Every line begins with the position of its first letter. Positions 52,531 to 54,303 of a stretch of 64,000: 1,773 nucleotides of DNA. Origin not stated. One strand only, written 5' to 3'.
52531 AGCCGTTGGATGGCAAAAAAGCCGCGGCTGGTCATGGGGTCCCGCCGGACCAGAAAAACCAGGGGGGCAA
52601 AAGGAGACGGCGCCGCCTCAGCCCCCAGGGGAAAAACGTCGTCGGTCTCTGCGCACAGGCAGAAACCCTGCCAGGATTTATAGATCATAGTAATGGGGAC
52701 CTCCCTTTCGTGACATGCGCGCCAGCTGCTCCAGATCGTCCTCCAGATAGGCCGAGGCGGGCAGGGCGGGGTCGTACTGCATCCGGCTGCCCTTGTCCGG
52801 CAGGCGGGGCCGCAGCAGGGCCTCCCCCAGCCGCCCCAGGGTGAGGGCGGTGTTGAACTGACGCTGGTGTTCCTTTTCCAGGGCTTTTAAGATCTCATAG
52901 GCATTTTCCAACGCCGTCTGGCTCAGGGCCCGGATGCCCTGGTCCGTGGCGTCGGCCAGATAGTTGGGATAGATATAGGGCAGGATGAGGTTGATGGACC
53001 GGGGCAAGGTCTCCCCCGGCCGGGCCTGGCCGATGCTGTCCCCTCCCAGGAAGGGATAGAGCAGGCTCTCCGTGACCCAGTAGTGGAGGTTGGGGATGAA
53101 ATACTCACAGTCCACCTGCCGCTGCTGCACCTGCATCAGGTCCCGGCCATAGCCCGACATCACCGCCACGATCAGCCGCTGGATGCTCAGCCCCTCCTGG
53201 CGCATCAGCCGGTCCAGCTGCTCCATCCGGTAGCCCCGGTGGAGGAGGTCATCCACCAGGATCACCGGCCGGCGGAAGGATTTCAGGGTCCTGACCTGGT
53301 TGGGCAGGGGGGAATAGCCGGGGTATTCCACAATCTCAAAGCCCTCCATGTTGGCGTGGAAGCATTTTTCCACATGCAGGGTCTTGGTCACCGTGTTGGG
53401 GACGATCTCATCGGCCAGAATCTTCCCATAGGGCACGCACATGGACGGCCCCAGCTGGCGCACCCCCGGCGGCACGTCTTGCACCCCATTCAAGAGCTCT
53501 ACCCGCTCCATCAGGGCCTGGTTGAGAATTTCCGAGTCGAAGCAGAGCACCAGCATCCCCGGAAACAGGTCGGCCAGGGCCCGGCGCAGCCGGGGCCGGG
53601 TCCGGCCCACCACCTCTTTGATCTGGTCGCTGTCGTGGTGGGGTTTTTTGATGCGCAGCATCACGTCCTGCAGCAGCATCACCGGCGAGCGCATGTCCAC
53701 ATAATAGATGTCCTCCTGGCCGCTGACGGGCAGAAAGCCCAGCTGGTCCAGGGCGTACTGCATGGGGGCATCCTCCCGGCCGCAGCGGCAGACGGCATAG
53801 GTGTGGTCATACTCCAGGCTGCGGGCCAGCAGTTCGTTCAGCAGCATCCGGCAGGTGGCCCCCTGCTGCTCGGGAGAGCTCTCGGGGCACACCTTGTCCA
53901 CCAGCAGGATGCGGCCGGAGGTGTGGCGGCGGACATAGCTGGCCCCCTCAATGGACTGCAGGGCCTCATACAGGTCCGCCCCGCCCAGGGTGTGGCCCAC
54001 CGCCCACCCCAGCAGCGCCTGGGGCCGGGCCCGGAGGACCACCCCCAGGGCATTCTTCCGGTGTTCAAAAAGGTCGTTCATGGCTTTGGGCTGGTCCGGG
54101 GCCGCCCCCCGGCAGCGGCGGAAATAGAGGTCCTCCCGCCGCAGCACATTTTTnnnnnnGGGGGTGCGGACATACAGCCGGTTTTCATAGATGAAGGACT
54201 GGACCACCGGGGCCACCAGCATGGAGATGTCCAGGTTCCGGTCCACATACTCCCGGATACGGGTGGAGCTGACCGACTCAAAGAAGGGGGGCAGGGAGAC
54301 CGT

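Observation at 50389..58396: Orphan operon built around a 1,565-aa HD / NadD-like nucleotidyltransferase / GNAT-like / PRTase-like fusion protein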

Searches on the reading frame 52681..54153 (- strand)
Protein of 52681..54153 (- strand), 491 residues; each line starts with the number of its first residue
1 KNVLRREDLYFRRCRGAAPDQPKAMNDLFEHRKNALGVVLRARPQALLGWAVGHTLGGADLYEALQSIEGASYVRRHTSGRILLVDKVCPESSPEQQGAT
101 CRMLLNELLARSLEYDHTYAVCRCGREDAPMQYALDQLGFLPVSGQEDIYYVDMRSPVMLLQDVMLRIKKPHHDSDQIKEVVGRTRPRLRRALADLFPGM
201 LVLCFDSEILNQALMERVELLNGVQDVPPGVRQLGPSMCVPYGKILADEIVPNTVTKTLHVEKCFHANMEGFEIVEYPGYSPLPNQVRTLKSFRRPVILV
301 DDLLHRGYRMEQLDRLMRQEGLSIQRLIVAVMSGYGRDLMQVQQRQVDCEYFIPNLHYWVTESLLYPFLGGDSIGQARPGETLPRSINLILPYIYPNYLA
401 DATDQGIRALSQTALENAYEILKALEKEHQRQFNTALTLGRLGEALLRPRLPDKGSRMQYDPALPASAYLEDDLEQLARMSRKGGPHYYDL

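Call 73: search_protein_representatives(alignment_id=A9)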
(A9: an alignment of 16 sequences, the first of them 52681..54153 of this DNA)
Query: 16 sequences, 491 profile positions. Proteins with E-value up to 0.001 (for the whole library): 557; up to 1e-10: 415; up to 1e-30: 226. The best 150 are listed.
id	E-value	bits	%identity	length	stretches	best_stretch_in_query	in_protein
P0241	2.8e-213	725.5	-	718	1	1-489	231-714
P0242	4.1e-209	711.8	-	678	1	1-488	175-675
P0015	2.6e-199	679.5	-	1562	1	1-490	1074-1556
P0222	3.6e-198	675.7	-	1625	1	1-487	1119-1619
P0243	1.4e-195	667.1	-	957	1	1-490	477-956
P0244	6.8e-182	622.0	-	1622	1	1-489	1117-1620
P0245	2.1e-181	620.4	-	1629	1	1-489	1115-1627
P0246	2.1e-177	607.2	-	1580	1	2-489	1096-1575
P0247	1.1e-176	604.9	-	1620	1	1-489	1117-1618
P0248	2.1e-176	603.9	-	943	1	1-488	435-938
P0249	3.9e-175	599.7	-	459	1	39-488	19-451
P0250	2.3e-173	593.9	-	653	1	1-489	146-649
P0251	2.3e-172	590.6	-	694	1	1-490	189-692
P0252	6.3e-172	589.2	-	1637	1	6-487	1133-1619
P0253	1.2e-171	588.3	-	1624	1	1-489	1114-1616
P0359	1.2e-92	327.7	-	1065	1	77-488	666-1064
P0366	1.1e-85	304.6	-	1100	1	71-487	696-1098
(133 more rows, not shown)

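Call 76: find_related_loci(query=A12, collection=metagenome_contigs, flank=8000)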
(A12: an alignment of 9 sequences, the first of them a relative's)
Query A12 (1100 aa) in metagenome_contigs; peptide patterns used: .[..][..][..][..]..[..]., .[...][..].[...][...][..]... (x = any residue, [..] = any of these).
600 stretches matched a pattern (row limit reached: there are more); 157 encode a relative of the query (tblastn E <= 1e-3); the best 80 are kept; 80 distinct loci.
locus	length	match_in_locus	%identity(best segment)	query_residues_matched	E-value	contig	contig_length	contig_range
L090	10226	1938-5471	31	10-1100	5e-161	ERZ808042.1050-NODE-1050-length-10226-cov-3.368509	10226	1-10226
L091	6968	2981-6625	29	21-1100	6e-145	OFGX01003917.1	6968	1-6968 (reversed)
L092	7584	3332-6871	27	22-1070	8e-120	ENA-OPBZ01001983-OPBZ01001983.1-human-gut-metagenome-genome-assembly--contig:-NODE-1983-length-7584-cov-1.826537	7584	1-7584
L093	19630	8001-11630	26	22-1098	2e-134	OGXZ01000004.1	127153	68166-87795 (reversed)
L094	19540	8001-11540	26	22-1070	6e-117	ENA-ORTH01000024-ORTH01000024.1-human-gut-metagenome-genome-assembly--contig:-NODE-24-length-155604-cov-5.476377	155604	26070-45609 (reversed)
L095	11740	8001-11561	28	21-1099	5e-113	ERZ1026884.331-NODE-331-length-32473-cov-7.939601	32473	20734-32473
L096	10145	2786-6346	27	21-1099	6e-113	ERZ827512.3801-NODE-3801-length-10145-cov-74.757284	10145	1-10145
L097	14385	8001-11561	28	21-1099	6e-113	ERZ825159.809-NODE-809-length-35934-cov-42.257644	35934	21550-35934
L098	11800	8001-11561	28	21-1099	4e-113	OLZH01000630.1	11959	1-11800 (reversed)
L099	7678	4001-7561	27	21-1099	8e-113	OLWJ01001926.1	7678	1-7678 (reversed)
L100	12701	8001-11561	28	21-1099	8e-113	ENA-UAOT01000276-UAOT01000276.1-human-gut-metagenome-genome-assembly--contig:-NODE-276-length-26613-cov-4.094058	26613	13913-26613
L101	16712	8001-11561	27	21-1099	9e-113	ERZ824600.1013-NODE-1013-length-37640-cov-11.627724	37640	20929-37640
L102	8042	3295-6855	27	21-1099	2e-112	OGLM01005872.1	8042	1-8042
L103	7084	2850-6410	27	21-1099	1e-112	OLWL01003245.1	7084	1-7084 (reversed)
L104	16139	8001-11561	27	21-1099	3e-112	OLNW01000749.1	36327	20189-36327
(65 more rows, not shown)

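Call 79: find_homologous_proteins(query=P0366)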
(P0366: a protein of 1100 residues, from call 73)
Query P0366 (1100 aa): 6 proteins with E <= 0.001 among 8000 candidates.
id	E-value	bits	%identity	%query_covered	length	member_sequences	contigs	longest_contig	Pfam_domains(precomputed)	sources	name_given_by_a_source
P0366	0.0e+0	2502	100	100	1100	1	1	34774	-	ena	-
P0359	4.9e-243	827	39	99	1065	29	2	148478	-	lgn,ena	-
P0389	5.2e-226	771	37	99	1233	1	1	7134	-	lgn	-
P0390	3.0e-200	686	34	100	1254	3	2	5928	-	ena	-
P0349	6.4e-152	526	38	58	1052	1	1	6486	-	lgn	-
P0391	6.4e-85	304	24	95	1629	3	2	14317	PF01467.33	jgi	-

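Call 80: find_encoding_contigs(protein=P0366, flank=10000, max_places=2)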
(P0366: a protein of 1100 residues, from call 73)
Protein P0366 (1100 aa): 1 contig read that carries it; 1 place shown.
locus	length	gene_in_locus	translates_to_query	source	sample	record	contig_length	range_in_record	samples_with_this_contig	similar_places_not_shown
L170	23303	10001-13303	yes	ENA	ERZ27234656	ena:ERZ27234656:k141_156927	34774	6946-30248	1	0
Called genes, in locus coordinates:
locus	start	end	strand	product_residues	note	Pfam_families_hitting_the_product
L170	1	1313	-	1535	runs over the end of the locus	PF01467:CTP_transf_like, PF00156:Pribosyltran (faint)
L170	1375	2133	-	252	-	PF03746:LamB_YcsF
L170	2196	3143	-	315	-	PF02626:CT_A_B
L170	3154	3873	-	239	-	PF02682:CT_C_D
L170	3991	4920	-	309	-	PF00126:HTH_1, PF13556:HTH_30 (weak), PF03466:LysR_substrate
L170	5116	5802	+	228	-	PF03737:RraA-like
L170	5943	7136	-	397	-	PF00155:Aminotran_1_2, PF01041:DegT_DnrJ_EryC1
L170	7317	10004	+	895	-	PF01326:PPDK_N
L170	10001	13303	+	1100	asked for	-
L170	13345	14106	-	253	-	PF00392:GntR (faint), PF08220:HTH_DeoR, PF08279:HTH_11 (weak), PF00455:DeoRC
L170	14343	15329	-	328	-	PF00248:Aldo_ket_red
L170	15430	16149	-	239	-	PF00005:ABC_tran, PF13304:AAA_21 (faint)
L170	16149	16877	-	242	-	PF13476:AAA_23 (weak), PF00005:ABC_tran, PF12399:BCA_ABC_TP_C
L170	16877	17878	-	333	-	PF02653:BPD_transp_2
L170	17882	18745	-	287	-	PF02653:BPD_transp_2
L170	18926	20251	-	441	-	PF13433:Peripla_BP_5, PF13458:Peripla_BP_6, PF01094:ANF_receptor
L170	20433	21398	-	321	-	PF00294:PfkB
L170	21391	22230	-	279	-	PF01116:F_bP_aldolase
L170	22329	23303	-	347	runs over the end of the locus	PF08240:ADH_N, PF16912:Glu_dehyd_C, PF00107:ADH_zinc_N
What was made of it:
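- In L170 a main-family giant gene follows pxpBCA, the 5-oxoprolinase genes (call 80).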

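Call 81: find_encoding_contigs(protein=P0359, flank=10000, max_places=2)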
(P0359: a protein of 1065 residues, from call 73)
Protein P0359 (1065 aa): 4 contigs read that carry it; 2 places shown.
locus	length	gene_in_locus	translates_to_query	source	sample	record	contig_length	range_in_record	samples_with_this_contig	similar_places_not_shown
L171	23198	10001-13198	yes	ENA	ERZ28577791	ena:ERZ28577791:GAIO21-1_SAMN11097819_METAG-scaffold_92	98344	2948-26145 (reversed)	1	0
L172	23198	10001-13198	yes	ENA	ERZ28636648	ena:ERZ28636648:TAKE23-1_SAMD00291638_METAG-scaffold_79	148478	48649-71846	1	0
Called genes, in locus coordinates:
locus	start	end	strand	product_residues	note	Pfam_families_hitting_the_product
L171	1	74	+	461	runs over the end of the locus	PF01979:Amidohydro_1, PF07969:Amidohydro_3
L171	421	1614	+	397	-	PF07969:Amidohydro_3 (faint), PF01979:Amidohydro_1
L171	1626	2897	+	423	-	PF04262:Glu_cys_ligase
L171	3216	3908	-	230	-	PF04172:LrgB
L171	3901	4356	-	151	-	PF03788:LrgA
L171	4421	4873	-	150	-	PF01894:YjbQ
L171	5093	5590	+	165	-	-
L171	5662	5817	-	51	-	PF00301:Rubredoxin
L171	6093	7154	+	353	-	PF13515:FUSC_2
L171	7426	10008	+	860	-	PF01326:PPDK_N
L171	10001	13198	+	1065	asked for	-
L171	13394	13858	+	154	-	PF00011:HSP20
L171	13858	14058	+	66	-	-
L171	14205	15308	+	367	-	PF00480:ROK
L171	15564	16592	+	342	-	PF08240:ADH_N, PF00107:ADH_zinc_N, PF13602:ADH_zinc_N_2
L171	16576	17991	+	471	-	PF07690:MFS_1, PF13347:MFS_2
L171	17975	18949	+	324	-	PF00294:PfkB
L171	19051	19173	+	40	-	-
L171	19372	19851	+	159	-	-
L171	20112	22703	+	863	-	PF02861:Clp_N, PF23569:NBD_SMAX1, PF00004:AAA, PF17871:AAA_lid_9, PF00004:AAA, PF07724:AAA_2, PF07728:AAA_5, PF10431:ClpB_D2-small, +11 more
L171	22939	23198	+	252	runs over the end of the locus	PF04607:RelA_SpoT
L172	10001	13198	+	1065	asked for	-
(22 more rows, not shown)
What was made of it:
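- Paralogs swap partners (calls 80, 81). The partners differ between subfamilies but are always translationally coupled (calls 80, 81).
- Tried and rejected: Their context came from exact look-ups instead (calls 80, 81).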

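Call 82: search_protein_families(library=pfam, proteins=[L170:7317-10004:+, L171:7426-10008:+, P0366, P0359], max_evalue=0.1)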
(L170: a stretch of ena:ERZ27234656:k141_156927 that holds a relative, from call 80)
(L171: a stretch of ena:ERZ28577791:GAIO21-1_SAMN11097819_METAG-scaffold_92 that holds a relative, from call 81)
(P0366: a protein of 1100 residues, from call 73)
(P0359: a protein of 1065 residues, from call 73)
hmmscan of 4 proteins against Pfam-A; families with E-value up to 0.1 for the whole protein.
L170:7317-10004:+ (895 aa): 1 family
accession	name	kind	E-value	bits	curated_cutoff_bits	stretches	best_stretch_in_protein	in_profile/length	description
PF01326.24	PPDK_N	-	2.7e-41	142.4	27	1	324-702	3-324/328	Pyruvate phosphate dikinase, AMP/ATP-binding domain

L171:7426-10008:+ (860 aa): 2 families
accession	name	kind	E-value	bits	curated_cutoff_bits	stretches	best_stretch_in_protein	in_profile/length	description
PF01326.24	PPDK_N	-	2.6e-40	139.2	27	1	288-664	3-322/328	Pyruvate phosphate dikinase, AMP/ATP-binding domain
PF23365.1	DUF7090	-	0.0029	17.8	27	1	72-164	91-182/192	Family of unknown function (DUF7090)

P0366 (1100 aa): 0 families

P0359 (1065 aa): 0 families

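Call 83: search_protein_families(library=ncbifam, proteins=[L170:7317-10004:+, L171:7426-10008:+, P0366, P0359], max_evalue=0.1)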
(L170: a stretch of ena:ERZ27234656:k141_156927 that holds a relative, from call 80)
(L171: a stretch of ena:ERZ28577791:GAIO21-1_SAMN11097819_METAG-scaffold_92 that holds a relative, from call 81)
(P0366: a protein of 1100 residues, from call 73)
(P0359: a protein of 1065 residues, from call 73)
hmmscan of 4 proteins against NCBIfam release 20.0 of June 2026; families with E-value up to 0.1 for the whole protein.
L170:7317-10004:+ (895 aa): 13 families
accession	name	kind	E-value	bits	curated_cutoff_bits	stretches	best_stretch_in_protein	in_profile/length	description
NF004881.0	PRK06241.2-2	equivalog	1.6e-14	53.1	883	1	358-498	42-180/898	phosphoenolpyruvate synthase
NF005057.0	PRK06464.1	equivalog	1.2e-09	36.9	598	1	400-695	100-343/798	phosphoenolpyruvate synthase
TIGR01418.1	PEP_synth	equivalog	5.4e-09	34.9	739.75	1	386-697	77-339/784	pyruvate, water dikinase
NF052631.1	prodigiosin_PigC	equivalog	1.3e-08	33.3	1300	1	389-491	62-158/883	prodigiosin ligase PigC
NF004882.0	PRK06241.2-3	equivalog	3.2e-08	32.1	850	1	406-499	86-172/827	phosphoenolpyruvate synthase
NF004883.0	PRK06241.2-4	equivalog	9.7e-08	30.6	1063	1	382-490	86-188/928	phosphoenolpyruvate synthase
NF004508.0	PRK05849.1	equivalog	5.2e-06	24.8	501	1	415-469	55-104/789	hypothetical protein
NF052632.1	undecylprod_RedH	equivalog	1.1e-05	23.6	1350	1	394-484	68-152/880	undecylprodigiosin ligase RedH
NF004878.0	PRK06241.1-3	subfamily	0.00025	19.3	945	1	379-496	69-181/891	phosphoenolpyruvate synthase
NF041857.1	RIF_Ptrans_rph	equivalog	0.00074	18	999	1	399-498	88-182/864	rifamycin-inactivating phosphotransferase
NF004877.0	PRK06241.1-2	subfamily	0.001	17.5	866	1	400-497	91-183/869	phosphoenolpyruvate synthase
NF004880.0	PRK06241.2-1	equivalog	0.002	16.1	972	1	388-498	73-177/837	phosphoenolpyruvate synthase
NF004531.0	PRK05878.1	equivalog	0.031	12.9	456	1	437-488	143-194/534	pyruvate, phosphate dikinase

L171:7426-10008:+ (860 aa): 13 families
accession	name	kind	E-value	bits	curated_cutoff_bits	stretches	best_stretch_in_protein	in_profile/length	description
NF004881.0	PRK06241.2-2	equivalog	1.6e-12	46.6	883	1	324-461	44-179/898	phosphoenolpyruvate synthase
NF005057.0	PRK06464.1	equivalog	7e-11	40.9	598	1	365-681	101-367/798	phosphoenolpyruvate synthase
TIGR01418.1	PEP_synth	equivalog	1.5e-10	40.1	739.75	1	348-682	75-364/784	pyruvate, water dikinase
NF004882.0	PRK06241.2-3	equivalog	5.4e-10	38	850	1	369-462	82-171/827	phosphoenolpyruvate synthase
NF052631.1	prodigiosin_PigC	equivalog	2.5e-07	29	1300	1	326-456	33-159/883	prodigiosin ligase PigC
NF004508.0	PRK05849.1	equivalog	3.6e-06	25.3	501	1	364-433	40-104/789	hypothetical protein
NF004878.0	PRK06241.1-3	subfamily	3.6e-05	22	945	1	318-461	38-182/891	phosphoenolpyruvate synthase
NF041857.1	RIF_Ptrans_rph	equivalog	3.8e-05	22.2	999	1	384-461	110-181/864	rifamycin-inactivating phosphotransferase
NF004877.0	PRK06241.1-2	subfamily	0.0001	20.8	866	1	355-461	82-183/869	phosphoenolpyruvate synthase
NF004883.0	PRK06241.2-4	equivalog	0.00019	19.7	1063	1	352-458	92-192/928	phosphoenolpyruvate synthase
NF052632.1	undecylprod_RedH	equivalog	0.016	13.1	1350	0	378-446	88-150/880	undecylprodigiosin ligase RedH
NF000283.1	RPH_KJ151292.1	equivalog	0.061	11.5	1700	0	386-462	115-185/865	rifamycin-inactivating phosphotransferase Rph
NF004880.0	PRK06241.2-1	equivalog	0.079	10.9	972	0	378-462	99-177/837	phosphoenolpyruvate synthase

P0366 (1100 aa): 0 families

P0359 (1065 aa): 6 families
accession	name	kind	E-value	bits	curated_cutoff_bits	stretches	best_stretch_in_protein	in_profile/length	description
NF000840.1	PRK00071.1-3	equivalog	6.2e-05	22.6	150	1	523-630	91-199/201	nicotinate-nucleotide adenylyltransferase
TIGR01510.1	coaD_prev_kdtB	equivalog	0.00093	19.2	103.3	0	448-512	2-66/155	pantetheine-phosphate adenylyltransferase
NF000842.0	PRK00071.2-1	equivalog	0.0032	17.1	167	1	445-604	2-164/191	nicotinate-nucleotide adenylyltransferase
NF040646.1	HPT_Archaea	equivalog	0.024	14.2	200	1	852-929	93-170/184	hypoxanthine/guanine phosphoribosyltransferase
NF002635.0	PRK02304.1-4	subfamily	0.032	13.7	146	1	854-933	96-174/188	adenine phosphoribosyltransferase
NF006479.0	PRK08887.1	equivalog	0.075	12.9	164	0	445-510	2-67/174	nicotinate-nicotinamide nucleotide adenylyltransferase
